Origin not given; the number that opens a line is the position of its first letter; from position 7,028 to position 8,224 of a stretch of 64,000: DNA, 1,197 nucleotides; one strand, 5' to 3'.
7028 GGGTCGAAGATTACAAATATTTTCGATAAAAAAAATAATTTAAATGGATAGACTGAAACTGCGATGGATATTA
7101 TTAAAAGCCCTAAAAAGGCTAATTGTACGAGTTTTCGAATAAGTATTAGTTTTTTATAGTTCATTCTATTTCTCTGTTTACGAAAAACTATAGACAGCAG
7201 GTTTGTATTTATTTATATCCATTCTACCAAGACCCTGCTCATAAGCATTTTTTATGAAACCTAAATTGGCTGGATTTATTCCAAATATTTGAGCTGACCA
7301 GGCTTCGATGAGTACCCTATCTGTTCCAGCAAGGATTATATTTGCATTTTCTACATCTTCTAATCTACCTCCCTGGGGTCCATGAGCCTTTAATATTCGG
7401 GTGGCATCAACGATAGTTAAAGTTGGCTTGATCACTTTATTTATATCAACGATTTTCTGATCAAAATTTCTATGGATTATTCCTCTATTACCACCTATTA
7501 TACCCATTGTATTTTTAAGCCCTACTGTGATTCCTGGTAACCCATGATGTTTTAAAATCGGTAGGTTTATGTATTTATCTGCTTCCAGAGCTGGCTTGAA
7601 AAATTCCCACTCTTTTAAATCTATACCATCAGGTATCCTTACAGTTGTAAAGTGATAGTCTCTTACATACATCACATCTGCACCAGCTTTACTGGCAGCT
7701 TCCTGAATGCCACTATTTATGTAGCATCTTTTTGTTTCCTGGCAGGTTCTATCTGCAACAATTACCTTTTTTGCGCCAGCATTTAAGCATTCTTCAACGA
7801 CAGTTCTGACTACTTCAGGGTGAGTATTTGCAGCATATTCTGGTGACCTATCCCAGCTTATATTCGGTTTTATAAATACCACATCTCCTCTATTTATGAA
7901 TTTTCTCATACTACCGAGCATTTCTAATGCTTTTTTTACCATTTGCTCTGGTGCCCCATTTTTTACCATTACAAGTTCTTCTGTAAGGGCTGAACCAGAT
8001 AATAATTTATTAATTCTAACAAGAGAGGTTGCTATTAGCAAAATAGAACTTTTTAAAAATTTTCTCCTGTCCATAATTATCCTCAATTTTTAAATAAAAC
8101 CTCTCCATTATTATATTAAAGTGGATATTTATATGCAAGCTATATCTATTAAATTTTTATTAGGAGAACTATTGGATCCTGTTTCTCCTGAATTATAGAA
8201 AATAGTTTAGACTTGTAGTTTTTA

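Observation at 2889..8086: Export-signal-bearing AmmeMemoRadiSam system clustered with a Tat-DUF362 protein and a NapH/NapG-like membrane polyferredoxin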

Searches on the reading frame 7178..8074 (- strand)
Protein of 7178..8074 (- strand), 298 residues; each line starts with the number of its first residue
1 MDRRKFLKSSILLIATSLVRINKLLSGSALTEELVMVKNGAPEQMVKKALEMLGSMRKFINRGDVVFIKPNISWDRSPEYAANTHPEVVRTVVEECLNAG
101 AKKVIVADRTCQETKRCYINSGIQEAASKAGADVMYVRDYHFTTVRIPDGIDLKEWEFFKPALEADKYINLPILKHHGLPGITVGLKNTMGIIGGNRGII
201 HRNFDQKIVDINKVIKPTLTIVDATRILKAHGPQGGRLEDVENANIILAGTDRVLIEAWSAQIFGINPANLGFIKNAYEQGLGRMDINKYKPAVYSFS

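Call 3: search_protein_families(library=pfam, proteins=[window:7178-8074:-], max_evalue=0.01)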
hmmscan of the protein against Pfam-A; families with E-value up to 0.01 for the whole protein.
window:7178-8074:- (298 aa): 1 family
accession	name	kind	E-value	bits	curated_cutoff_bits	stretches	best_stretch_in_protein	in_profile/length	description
PF04015.17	DUF362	-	2.8e-54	184.7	24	1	66-261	1-199/200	Domain of unknown function (DUF362)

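Call 4: search_protein_families(library=ncbifam, proteins=[window:7178-8074:-], max_evalue=0.01)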
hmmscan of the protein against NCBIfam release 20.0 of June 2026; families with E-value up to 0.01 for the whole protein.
window:7178-8074:- (298 aa): 3 families
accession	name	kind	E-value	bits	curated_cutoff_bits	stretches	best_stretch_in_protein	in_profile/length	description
NF052623.1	Npun_F2552_fam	equivalog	1.5e-21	77.1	500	1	43-283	17-258/314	Npun_F2552 family protein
NF006988.0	PRK09453.1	equivalog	0.003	17.4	117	1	197-290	70-165/183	phosphodiesterase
NF006664.0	PRK09206.1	equivalog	0.0082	14.7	686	0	203-262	257-317/470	pyruvate kinase PykF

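Call 34: search_solved_structures(query=window:7178-8074:-, max_evalue=1)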
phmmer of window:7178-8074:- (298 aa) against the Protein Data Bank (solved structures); distinct sequences matched with E-value up to 1: 0.

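Call 50: find_homologous_proteins(query=window:7178-8074:-, max_evalue=1e-15)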
Query window:7178-8074:- (298 aa): 589 proteins with E <= 1e-15 among 2548 candidates; the best 120 are listed.
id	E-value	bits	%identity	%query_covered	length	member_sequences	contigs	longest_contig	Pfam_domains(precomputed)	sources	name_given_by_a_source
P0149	2.0e-195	666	100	100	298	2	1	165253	PF04015.18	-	-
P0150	9.9e-123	427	63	100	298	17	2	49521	PF04015.18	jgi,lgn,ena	-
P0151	4.8e-105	369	53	100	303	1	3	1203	PF04015.18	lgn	-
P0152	7.0e-105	369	55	100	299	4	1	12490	PF04015.18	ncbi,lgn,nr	ncbi:MAG: DUF362 domain-containing protein [Candidatus Marinimicrobia bacterium]|nr:DUF362 domain-co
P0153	6.2e-104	366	54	100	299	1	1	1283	PF04015.18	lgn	-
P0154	4.3e-102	360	53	100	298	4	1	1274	PF04015.18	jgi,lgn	-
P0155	1.4e-101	358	53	100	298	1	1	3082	PF04015.18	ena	-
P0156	6.8e-101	356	53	100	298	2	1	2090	PF04015.18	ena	-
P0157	9.5e-101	355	53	100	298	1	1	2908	PF04015.18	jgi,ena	-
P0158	2.3e-100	354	53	100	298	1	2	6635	PF04015.18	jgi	jgi:uncharacterized protein (DUF362 family)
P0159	2.4e-100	354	53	100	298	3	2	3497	PF04015.18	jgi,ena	-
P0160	2.5e-100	354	52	100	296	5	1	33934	PF04015.18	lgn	-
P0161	7.1e-100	352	52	100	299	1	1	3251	PF04015.18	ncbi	ncbi:MAG: DUF362 domain-containing protein [bacterium]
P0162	1.0e-99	352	53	100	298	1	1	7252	PF04015.18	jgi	-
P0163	1.4e-99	351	53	100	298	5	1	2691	PF04015.18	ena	-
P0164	1.6e-99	351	53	100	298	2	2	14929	PF04015.18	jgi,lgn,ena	-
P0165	1.8e-99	351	52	100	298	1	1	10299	PF04015.18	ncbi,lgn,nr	ncbi:MAG: DUF362 domain-containing protein [Candidatus Marinimicrobia bacterium]|nr:DUF362 domain-co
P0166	1.5e-98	348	52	100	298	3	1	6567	PF04015.18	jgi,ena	-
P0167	5.0e-98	346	51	100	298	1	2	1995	PF04015.18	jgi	-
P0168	1.0e-97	345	50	100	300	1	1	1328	PF04015.18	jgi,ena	-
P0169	2.5e-97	344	51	100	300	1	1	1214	PF04015.18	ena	-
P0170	5.8e-97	343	52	100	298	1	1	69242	PF04015.18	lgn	-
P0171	7.5e-96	339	52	100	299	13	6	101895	PF04015.18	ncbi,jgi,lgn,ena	-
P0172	1.5e-95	338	54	97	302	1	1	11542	PF04015.18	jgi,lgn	-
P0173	9.6e-95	335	53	96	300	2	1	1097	PF04015.18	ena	-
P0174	1.2e-94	335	54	96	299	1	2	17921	PF04015.18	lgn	-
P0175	1.3e-94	335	50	100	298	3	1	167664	PF04015.18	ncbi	ncbi:MAG: DUF362 domain-containing protein [Fidelibacterota bacterium]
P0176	1.6e-93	331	53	96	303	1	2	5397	PF04015.18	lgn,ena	-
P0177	2.9e-92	327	53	95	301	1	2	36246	PF04015.18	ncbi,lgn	-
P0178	9.3e-92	326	53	96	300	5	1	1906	PF04015.18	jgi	jgi:uncharacterized protein (DUF362 family)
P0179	1.1e-90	322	49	100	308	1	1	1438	PF04015.18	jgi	jgi:uncharacterized protein (DUF362 family)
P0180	3.0e-90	321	49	100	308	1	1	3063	PF04015.18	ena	-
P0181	3.4e-90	321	53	96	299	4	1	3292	PF04015.18,PF10518.15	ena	-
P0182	5.8e-90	320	53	96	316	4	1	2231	PF04015.18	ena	-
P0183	6.4e-90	320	49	100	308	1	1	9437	PF04015.18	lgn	-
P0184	7.4e-90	319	51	96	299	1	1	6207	PF04015.18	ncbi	-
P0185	9.7e-90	319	54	95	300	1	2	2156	PF04015.18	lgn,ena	-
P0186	1.2e-89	319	52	96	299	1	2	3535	PF04015.18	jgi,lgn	-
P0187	3.3e-88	314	51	98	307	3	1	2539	PF04015.18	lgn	-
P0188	1.2e-87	312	49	98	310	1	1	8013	PF04015.18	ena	-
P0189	3.8e-86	307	54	90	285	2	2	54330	PF04015.18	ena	-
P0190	5.7e-86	307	50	97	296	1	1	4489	PF04015.18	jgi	jgi:uncharacterized protein (DUF362 family)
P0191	5.8e-86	307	49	96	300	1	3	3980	PF04015.18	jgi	jgi:uncharacterized protein (DUF362 family)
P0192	9.5e-85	303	49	98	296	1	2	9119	PF04015.18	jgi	-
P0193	5.8e-84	300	51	95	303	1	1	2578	PF04015.18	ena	-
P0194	1.7e-83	299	49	98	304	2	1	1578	PF04015.18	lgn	-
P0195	2.4e-83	298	49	98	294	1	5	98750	PF04015.18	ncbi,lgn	-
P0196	3.2e-83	298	49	98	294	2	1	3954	PF04015.18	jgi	jgi:uncharacterized protein (DUF362 family)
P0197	5.1e-83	297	46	98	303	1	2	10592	PF04015.18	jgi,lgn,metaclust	metaclust:\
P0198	9.0e-83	296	47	98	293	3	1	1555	PF04015.18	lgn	-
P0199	1.1e-82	296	49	98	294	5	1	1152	PF04015.18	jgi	jgi:uncharacterized protein (DUF362 family)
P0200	1.3e-82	296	47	98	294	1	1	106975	PF04015.18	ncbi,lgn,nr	ncbi:MAG: DUF362 domain-containing protein [Desulfuromonadaceae bacterium]|nr:DUF362 domain-containi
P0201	1.3e-82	296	47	98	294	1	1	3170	PF04015.18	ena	-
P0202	1.6e-82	295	47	98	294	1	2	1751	PF04015.18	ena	-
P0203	4.8e-82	294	47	98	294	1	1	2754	PF04015.18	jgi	jgi:uncharacterized protein (DUF362 family)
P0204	8.4e-82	293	48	98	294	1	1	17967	PF04015.18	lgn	-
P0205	9.1e-82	293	48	98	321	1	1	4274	PF04015.18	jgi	jgi:uncharacterized protein (DUF362 family)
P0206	1.5e-81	292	49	98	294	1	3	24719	PF04015.18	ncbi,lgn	-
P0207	1.8e-81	292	48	98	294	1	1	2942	PF04015.18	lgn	-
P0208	1.9e-81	292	48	98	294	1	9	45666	PF04015.18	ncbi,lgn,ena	-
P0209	2.5e-81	291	48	98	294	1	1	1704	PF04015.18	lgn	-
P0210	3.2e-81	291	48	98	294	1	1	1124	PF04015.18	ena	-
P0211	3.6e-81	291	49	98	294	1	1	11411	PF04015.18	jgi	-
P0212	3.8e-81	291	49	98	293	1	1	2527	PF04015.18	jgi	jgi:uncharacterized protein (DUF362 family)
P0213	5.9e-81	290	46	98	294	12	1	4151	PF04015.18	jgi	jgi:uncharacterized protein (DUF362 family)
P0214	8.9e-81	290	49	98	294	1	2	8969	PF04015.18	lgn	-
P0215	9.9e-81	289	48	98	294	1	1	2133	PF04015.18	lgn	-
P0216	1.0e-80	289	49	98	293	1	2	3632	PF04015.18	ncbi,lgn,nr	ncbi:MAG TPA: DUF362 domain-containing protein [Geobacteraceae bacterium]|nr:DUF362 domain-containin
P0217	1.1e-80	289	48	98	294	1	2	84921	PF04015.18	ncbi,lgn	-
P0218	1.4e-80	289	48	98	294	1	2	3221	PF04015.18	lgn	-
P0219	1.9e-80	289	48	98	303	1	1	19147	PF04015.18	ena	-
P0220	2.6e-80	288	48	98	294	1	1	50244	PF04015.18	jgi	jgi:uncharacterized protein (DUF362 family)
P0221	3.6e-80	288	56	74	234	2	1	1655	PF04015.18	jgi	jgi:uncharacterized protein (DUF362 family)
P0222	3.6e-80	288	46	98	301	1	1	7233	PF04015.18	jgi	-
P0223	4.2e-80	287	48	97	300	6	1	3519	PF04015.18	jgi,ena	-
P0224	5.1e-80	287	50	97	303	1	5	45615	PF04015.18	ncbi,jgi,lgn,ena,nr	ncbi:MAG: hypothetical protein B6D63_04300 [Candidatus Latescibacteria bacterium 4484_7]|nr:MAG: hyp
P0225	5.4e-80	287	46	98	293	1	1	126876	PF04015.18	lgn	-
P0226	5.8e-80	287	48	98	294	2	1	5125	PF04015.18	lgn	-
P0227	6.9e-80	287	45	98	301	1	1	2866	PF04015.18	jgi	-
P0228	7.1e-80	287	47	97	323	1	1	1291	PF04015.18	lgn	-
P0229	8.9e-80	286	47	98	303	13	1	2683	PF04015.18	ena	-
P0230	9.3e-80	286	48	98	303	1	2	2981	PF04015.18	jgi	jgi:uncharacterized protein (DUF362 family)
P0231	9.7e-80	286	50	84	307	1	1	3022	PF04015.18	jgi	-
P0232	1.0e-79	286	47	98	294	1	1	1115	PF04015.18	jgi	jgi:uncharacterized protein (DUF362 family)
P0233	1.0e-79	286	47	98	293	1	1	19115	PF04015.18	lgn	-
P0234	1.0e-79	286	47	98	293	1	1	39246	PF04015.18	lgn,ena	-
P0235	1.1e-79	286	48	97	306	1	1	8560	PF04015.18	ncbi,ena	-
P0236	1.2e-79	286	46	98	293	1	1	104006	PF04015.18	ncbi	-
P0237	1.2e-79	286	51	82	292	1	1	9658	PF04015.18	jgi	jgi:uncharacterized protein (DUF362 family)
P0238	1.6e-79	285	47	98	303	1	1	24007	PF04015.18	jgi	jgi:uncharacterized protein (DUF362 family)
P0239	1.9e-79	285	47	98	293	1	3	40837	PF04015.18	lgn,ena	-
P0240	2.3e-79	285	51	82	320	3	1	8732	PF04015.18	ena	-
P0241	2.6e-79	285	47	98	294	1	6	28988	PF04015.18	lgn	-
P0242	2.8e-79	285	47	98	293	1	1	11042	PF04015.18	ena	-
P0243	2.8e-79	285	47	98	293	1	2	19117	PF04015.18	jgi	jgi:uncharacterized protein (DUF362 family)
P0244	3.3e-79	284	47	98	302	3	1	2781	PF04015.18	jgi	jgi:uncharacterized protein (DUF362 family)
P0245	3.3e-79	284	48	98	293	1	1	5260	PF04015.18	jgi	jgi:uncharacterized protein (DUF362 family)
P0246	3.5e-79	284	47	97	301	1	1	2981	PF04015.18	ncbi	-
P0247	3.8e-79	284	47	98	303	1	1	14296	PF04015.18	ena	-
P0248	3.8e-79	284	47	98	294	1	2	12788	PF04015.18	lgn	-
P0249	3.9e-79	284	48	98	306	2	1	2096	PF04015.18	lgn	-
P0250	4.2e-79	284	47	98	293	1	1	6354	PF04015.18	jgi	jgi:uncharacterized protein (DUF362 family)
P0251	4.6e-79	284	48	98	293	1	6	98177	PF04015.18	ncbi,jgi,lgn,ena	jgi:uncharacterized protein (DUF362 family)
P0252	4.6e-79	284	48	98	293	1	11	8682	PF04015.18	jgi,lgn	jgi:uncharacterized protein (DUF362 family)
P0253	5.0e-79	284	46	97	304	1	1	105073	PF04015.18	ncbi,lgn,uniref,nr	ncbi:uncharacterized protein (DUF362 family) [Geothermobacter ehrlichii]|uniref:Uncharacterized prot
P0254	6.3e-79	284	47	98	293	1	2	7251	PF04015.18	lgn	-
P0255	7.8e-79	283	45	98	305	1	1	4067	PF04015.18,PF10518.15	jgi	jgi:uncharacterized protein (DUF362 family)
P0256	9.1e-79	283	47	98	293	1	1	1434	PF04015.18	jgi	jgi:uncharacterized protein (DUF362 family)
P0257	9.4e-79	283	47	98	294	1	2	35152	PF04015.18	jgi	jgi:uncharacterized protein (DUF362 family)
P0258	9.7e-79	283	44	98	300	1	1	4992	PF04015.18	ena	-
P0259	1.1e-78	283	49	97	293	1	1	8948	PF04015.18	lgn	-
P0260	1.2e-78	283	47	98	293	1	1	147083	PF04015.18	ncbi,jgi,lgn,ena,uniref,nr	ncbi:DUF362 domain-containing protein [Trichlorobacter sp.]|uniref:DUF362 domain-containing protein 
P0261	1.3e-78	283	48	98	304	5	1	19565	PF04015.18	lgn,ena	-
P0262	1.5e-78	282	49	97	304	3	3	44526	PF04015.18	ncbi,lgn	-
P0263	1.6e-78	282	48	98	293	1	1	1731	PF04015.18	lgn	-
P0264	1.6e-78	282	50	84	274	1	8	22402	PF04015.18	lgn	-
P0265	1.6e-78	282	47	98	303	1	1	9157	PF04015.18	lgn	-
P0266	1.7e-78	282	47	98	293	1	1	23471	PF04015.18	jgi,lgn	-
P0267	1.8e-78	282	46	98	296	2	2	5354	PF04015.18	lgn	-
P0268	1.8e-78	282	46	98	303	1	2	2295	PF04015.18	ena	-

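Call 51: find_encoding_contigs(protein=P0253, flank=8000, max_places=1)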
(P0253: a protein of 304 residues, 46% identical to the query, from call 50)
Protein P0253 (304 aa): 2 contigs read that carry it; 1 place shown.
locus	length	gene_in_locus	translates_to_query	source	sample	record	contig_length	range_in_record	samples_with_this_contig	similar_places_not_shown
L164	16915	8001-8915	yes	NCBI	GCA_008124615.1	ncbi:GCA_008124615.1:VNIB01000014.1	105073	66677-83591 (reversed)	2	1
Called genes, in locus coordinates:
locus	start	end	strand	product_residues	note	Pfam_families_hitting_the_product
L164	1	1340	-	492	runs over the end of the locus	PF00370:FGGY_N, PF02782:FGGY_C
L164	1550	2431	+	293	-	PF00004:AAA, PF17862:AAA_lid_3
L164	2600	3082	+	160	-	PF02663:FmdE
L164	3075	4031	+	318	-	PF03773:ArsP_1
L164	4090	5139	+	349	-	PF10670:DUF4198 (faint), PF13620:CarboxypepD_reg (faint)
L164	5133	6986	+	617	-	PF05048:NosD (weak), PF13229:Beta_helix (weak), PF13360:PQQ_2, PF13570:Beta-prop_ACSF4, PF13360:PQQ_2, PF01011:PQQ (weak), PF13360:PQQ_2, PF13570:Beta-prop_ACSF4, +1 more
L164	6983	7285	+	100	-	PF11950:DUF3467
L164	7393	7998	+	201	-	PF04069:OpuAC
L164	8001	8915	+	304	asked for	PF04015:DUF362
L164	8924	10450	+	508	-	PF12801:Fer4_5, PF00037:Fer4 (faint), PF13187:Fer4_9 (faint), PF13237:Fer4_10 (faint), PF13484:Fer4_16 (faint), PF13534:Fer4_17 (faint), PF14697:Fer4_21 (faint), PF12838:Fer4_7 (weak), +1 more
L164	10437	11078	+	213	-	PF11249:DUF3047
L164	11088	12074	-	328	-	PF00072:Response_reg, PF00990:GGDEF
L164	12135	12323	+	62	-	-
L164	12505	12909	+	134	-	PF01814:Hemerythrin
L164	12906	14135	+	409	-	PF01266:DAO, PF13450:NAD_binding_8 (weak)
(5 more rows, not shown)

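Call 52: find_encoding_contigs(protein=P0260, flank=8000, max_places=1)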
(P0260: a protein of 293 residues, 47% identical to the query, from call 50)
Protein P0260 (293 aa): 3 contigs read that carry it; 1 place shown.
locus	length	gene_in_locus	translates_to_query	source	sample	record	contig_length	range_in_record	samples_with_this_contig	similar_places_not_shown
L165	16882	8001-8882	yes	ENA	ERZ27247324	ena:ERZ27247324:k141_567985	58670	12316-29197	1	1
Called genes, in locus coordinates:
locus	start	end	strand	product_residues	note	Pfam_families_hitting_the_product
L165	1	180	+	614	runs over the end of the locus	PF00515:TPR_1 (faint), PF07719:TPR_2 (faint), PF12895:ANAPC3 (faint), PF13174:TPR_6 (faint), PF13176:TPR_7 (faint), PF13181:TPR_8 (faint), PF14559:TPR_19, PF14559:TPR_19, +15 more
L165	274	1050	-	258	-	-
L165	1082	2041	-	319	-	-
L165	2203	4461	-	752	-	PF00390:malic, PF03949:Malic_M, PF01515:PTA_PTB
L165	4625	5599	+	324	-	PF00480:ROK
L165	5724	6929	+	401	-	PF00395:SLH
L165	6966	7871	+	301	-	-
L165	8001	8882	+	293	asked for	PF04015:DUF362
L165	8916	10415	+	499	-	PF00128:Alpha-amylase, PF02324:Glyco_hydro_70 (faint)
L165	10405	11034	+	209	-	PF00657:Lipase_GDSL, PF25182:NonGDSL, PF13472:Lipase_GDSL_2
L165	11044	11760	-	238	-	PF22335:Cas10-Cmr2_palm2 (weak), PF00990:GGDEF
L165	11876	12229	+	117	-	PF07883:Cupin_2 (weak)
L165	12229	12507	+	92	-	PF05899:Cupin_3, PF07883:Cupin_2 (weak)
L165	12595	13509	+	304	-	PF00892:EamA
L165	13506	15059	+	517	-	PF12801:Fer4_5, PF00037:Fer4 (faint), PF12838:Fer4_7 (faint), PF13187:Fer4_9 (faint), PF13237:Fer4_10 (faint), PF13484:Fer4_16 (faint), PF14697:Fer4_21 (faint), PF12797:Fer4_2 (weak), +1 more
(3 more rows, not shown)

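Call 53: find_encoding_contigs(protein=P0175, flank=8000, max_places=1)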
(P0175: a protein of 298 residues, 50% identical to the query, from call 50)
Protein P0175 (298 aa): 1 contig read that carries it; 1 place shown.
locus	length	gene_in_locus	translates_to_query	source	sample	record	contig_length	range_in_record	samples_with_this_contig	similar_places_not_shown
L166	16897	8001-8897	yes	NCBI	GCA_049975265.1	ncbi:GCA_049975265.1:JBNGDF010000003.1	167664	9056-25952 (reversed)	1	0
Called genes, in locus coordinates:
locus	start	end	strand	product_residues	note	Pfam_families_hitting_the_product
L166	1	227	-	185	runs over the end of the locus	PF14512:TM1586_NiRdase (faint), PF00881:Nitroreductase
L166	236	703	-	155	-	PF00578:AhpC-TSA, PF08534:Redoxin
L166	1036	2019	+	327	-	-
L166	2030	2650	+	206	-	-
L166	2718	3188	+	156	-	-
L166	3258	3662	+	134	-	PF01809:YidD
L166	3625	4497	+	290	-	-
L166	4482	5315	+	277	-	-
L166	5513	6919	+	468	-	PF00989:PAS, PF08448:PAS_4, PF13188:PAS_8 (weak), PF08447:PAS_3 (weak), PF13426:PAS_9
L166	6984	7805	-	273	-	PF01210:NAD_Gly3P_dh_N (faint), PF02558:ApbA (weak), PF03446:NAD_binding_2 (weak), PF03807:F420_oxidored, PF14748:P5CR_dimer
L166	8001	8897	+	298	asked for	PF04015:DUF362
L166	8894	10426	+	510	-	PF12801:Fer4_5, PF14697:Fer4_21 (faint), PF12801:Fer4_5, PF12838:Fer4_7 (faint), PF12837:Fer4_6 (faint), PF13187:Fer4_9 (faint), PF13237:Fer4_10 (weak), PF00037:Fer4 (weak)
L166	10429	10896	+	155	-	-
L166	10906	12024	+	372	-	PF04055:Radical_SAM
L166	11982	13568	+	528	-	PF01875:Memo, PF01871:AMMECR1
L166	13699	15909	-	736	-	PF01564:Spermine_synth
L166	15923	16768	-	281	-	PF03781:FGE-sulfatase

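Call 65: predict_structure(alignment_id=A4)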
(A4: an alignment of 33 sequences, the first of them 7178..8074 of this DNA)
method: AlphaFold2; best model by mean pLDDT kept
length: 298 residues; sequences in the alignment: 33
mean_pLDDT: 93.2   pTM: 0.87
mean pLDDT of the five models: 93.2, 93.0, 92.2, 91.7, 89.5
residues with pLDDT >= 90: 254; 70-90: 25; 50-70: 17; < 50: 2
segments of 3 or more residues with pLDDT < 50: none
pLDDT, mean of each block of 10 residues (from residue 1): 75 64 55 94 98 97 98 94 98 99 98 94 98 96 97 98 98 95 96 93 96 97 97 86 98 98 98 98 97 97
secondary structure, 60 per line:
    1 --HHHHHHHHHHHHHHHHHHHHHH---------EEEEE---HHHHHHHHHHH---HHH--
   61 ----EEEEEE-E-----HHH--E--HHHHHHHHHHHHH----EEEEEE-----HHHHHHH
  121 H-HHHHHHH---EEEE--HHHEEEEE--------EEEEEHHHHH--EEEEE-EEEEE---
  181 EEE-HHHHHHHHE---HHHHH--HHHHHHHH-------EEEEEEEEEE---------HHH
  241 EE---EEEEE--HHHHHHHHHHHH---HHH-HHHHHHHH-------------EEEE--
elements in order: H3-24 E34-38 H42-52 E65-70 H86-98 E103-108 H114-121 H123-129 E133-136 E142-146 E155-159 H160-164 E167-171 E173-177 E181-183 H185-192 H197-201 H204-211 E219-228 E246-250 H253-264 H272-279 E293-296
